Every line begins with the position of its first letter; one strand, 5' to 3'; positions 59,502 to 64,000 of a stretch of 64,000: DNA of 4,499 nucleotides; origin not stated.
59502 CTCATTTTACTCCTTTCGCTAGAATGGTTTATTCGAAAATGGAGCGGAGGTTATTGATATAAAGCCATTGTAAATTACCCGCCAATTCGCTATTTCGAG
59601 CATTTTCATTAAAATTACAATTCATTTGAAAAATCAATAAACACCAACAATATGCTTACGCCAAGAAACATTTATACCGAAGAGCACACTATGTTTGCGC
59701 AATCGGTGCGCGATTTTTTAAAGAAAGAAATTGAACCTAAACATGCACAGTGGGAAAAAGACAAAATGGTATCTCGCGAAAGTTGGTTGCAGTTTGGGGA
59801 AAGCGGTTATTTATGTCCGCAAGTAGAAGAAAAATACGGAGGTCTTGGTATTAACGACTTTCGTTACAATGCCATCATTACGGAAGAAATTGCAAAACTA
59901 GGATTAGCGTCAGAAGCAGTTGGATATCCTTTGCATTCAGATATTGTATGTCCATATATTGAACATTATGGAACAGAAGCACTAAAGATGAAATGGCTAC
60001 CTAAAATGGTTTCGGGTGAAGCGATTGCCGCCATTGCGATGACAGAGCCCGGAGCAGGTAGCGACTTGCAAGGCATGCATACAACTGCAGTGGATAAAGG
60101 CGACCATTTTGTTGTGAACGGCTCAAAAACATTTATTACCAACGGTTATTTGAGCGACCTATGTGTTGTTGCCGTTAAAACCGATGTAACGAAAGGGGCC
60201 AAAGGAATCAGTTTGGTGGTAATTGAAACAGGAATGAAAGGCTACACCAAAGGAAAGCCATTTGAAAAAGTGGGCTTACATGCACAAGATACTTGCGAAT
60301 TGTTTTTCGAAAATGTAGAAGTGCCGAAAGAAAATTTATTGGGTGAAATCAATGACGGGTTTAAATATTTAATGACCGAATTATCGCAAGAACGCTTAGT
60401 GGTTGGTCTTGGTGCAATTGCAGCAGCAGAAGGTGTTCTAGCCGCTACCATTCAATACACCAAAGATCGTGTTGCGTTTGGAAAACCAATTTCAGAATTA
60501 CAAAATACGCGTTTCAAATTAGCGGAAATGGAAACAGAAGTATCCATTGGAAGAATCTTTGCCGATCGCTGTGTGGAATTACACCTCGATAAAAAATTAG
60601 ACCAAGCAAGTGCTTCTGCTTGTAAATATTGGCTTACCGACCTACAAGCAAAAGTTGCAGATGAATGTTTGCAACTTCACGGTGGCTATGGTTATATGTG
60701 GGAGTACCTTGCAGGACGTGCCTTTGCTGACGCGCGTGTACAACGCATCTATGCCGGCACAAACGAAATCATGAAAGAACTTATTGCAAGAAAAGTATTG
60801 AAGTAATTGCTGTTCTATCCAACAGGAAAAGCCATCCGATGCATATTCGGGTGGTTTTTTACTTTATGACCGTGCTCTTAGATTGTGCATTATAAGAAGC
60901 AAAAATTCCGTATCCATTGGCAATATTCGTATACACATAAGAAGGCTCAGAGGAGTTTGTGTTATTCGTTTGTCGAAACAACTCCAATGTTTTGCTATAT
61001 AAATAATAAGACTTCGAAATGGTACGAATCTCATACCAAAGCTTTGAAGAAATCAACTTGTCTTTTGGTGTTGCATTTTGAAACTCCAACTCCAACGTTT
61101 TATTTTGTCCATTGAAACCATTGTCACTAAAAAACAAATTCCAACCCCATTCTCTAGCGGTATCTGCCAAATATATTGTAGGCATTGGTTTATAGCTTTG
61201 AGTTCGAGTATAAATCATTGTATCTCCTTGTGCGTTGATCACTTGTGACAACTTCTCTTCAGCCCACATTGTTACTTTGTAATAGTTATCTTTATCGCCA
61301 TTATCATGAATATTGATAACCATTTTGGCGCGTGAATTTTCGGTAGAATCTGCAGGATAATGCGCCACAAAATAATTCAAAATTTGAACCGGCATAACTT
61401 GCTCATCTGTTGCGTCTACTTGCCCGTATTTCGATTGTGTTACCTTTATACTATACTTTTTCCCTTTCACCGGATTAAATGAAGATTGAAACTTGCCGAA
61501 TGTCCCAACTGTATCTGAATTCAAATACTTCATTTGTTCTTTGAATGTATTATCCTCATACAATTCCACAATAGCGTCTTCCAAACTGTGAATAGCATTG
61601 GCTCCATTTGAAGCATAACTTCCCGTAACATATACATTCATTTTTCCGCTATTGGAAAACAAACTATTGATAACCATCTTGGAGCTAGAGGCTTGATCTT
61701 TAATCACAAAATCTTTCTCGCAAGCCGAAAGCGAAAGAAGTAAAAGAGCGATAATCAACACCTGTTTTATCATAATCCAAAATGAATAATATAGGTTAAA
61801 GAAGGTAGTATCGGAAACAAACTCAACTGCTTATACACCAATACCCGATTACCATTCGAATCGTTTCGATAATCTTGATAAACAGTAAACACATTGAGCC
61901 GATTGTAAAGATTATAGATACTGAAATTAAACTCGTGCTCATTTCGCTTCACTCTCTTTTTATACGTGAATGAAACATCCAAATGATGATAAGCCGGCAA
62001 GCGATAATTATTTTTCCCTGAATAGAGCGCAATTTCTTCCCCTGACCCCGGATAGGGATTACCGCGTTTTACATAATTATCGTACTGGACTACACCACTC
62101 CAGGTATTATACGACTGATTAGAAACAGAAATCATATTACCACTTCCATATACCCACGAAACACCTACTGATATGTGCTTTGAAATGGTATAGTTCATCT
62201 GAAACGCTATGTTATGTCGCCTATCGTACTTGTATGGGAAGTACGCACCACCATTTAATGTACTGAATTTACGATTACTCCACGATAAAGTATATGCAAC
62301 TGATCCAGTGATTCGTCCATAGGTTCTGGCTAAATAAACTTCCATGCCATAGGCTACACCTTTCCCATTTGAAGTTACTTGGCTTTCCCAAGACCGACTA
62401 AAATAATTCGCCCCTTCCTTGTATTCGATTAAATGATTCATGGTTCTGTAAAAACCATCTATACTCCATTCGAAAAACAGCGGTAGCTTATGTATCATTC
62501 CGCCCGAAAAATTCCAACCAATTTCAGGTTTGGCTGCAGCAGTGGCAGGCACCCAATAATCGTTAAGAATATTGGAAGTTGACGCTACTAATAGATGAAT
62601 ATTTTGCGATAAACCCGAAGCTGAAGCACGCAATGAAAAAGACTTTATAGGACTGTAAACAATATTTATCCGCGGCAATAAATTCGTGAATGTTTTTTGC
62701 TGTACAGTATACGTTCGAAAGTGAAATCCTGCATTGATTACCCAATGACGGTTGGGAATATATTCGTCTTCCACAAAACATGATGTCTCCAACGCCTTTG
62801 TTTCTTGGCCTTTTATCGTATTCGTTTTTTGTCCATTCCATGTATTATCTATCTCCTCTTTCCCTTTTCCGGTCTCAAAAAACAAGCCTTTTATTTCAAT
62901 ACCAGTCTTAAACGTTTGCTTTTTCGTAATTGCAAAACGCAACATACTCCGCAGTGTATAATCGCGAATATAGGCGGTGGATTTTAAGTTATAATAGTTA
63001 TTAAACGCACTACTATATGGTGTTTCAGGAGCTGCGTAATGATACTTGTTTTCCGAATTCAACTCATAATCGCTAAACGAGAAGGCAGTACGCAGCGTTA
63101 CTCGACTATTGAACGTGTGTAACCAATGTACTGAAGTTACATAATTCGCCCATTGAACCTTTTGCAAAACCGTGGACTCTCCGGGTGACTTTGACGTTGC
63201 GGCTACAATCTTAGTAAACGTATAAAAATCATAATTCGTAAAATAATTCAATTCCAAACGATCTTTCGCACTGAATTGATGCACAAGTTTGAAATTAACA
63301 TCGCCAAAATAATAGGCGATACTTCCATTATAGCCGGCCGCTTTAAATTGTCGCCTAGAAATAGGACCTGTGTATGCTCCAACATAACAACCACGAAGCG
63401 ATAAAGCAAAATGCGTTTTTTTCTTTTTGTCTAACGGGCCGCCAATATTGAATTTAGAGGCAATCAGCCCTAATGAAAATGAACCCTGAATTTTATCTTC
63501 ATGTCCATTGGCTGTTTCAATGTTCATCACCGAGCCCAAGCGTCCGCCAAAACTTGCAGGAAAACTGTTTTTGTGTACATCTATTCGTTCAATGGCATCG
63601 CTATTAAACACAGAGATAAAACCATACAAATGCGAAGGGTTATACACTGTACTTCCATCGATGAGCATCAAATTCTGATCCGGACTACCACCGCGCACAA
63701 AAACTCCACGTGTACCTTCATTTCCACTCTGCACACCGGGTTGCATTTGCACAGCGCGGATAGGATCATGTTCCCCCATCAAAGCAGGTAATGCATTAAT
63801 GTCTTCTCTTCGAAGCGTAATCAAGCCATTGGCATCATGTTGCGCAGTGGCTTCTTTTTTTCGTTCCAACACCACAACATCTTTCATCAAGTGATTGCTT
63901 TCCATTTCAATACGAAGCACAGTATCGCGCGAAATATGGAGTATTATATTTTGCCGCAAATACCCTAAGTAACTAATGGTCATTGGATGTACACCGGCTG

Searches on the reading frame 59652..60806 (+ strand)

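Call 51: search_protein_families(library=pfam, proteins=[window:59652-60806:+], max_evalue=0.00001)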
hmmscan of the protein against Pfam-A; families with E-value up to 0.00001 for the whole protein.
window:59652-60806:+ (384 aa): 4 families
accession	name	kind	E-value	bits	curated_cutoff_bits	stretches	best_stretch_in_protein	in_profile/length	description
PF00441.29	Acyl-CoA_dh_1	-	1.2e-43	149.3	22.4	1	234-383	1-150/150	Acyl-CoA dehydrogenase, C-terminal domain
PF02771.21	Acyl-CoA_dh_N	-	6.8e-32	110.6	22.9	1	9-123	1-113/113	Acyl-CoA dehydrogenase, N-terminal domain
PF02770.24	Acyl-CoA_dh_M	-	9.2e-25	87.1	33.3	1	127-222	1-97/97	Acyl-CoA dehydrogenase, middle domain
PF08028.16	Acyl-CoA_dh_2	-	1.1e-11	45.6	22.7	1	251-371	3-133/134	Acyl-CoA dehydrogenase, C-terminal domain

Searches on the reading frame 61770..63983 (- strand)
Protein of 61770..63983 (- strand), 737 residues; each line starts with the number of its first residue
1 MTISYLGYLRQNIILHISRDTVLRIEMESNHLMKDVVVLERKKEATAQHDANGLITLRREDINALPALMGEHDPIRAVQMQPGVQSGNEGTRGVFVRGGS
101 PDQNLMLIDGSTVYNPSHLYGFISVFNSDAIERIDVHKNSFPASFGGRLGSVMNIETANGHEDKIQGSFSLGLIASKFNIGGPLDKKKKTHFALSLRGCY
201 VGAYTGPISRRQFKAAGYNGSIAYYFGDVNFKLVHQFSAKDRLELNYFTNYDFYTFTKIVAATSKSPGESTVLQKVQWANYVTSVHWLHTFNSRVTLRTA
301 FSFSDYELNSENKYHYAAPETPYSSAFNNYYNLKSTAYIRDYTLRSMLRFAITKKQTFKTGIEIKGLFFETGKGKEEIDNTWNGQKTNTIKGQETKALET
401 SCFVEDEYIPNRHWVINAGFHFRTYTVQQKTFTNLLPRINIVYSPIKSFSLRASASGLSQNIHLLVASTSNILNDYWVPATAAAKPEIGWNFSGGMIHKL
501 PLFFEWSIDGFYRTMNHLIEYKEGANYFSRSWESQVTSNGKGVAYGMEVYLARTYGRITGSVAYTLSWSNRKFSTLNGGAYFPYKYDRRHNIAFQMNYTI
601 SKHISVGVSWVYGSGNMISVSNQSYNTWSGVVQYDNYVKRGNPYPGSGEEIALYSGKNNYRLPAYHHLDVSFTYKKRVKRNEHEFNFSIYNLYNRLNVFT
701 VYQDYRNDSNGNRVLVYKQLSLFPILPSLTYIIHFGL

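Call 51: search_protein_families(library=pfam, proteins=[window:61770-63983:-], max_evalue=0.00001)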
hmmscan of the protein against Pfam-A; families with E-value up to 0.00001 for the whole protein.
window:61770-63983:- (737 aa): 1 family
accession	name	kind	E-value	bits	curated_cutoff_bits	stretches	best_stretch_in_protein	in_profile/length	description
PF07715.20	Plug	-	2.3e-10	41.4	23.9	1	73-147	24-101/107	TonB-dependent Receptor Plug Domain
